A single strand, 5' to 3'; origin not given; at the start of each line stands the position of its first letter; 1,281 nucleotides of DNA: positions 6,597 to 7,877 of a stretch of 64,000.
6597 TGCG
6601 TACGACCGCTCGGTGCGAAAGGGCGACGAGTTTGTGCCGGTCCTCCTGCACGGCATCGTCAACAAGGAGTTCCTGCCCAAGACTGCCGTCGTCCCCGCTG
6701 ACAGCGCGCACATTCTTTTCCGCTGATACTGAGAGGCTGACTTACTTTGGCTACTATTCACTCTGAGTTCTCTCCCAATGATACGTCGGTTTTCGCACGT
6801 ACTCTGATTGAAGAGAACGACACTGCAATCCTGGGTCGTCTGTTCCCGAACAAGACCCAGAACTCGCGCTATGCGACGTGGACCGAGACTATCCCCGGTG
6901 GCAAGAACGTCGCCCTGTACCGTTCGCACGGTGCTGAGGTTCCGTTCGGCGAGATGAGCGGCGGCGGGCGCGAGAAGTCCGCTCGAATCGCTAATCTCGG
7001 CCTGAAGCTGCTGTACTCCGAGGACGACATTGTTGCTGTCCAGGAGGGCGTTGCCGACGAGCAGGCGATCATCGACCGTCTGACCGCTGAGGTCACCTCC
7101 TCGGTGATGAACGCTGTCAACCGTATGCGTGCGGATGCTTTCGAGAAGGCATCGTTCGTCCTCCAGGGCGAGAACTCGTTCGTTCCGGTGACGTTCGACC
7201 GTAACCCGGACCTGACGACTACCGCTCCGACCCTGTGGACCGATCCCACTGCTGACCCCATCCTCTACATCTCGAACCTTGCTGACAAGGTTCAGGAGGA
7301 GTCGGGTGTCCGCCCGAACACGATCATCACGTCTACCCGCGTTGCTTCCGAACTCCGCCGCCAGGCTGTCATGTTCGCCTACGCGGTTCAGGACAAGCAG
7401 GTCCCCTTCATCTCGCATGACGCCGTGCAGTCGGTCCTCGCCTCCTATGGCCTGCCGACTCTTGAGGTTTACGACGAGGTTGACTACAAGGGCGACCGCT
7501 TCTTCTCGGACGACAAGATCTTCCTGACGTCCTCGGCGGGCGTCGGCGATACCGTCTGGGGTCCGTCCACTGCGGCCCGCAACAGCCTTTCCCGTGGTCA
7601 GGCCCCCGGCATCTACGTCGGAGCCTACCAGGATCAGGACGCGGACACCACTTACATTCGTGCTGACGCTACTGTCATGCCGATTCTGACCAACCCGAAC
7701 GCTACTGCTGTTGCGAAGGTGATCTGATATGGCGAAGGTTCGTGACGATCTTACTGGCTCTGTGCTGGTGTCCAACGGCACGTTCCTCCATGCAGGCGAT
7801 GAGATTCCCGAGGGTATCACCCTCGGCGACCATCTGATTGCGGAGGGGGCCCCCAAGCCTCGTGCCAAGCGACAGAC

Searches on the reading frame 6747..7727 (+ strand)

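Call 63: search_protein_families(library=pfam, proteins=[window:6747-7727:+])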
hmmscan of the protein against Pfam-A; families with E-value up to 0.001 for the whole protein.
window:6747-7727:+ (326 aa): 1 family
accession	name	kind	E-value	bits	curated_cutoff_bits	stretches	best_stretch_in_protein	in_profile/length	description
PF03864.22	Phage_cap_E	-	3.9e-15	56.2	22.9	1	23-325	14-329/329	Phage major capsid protein E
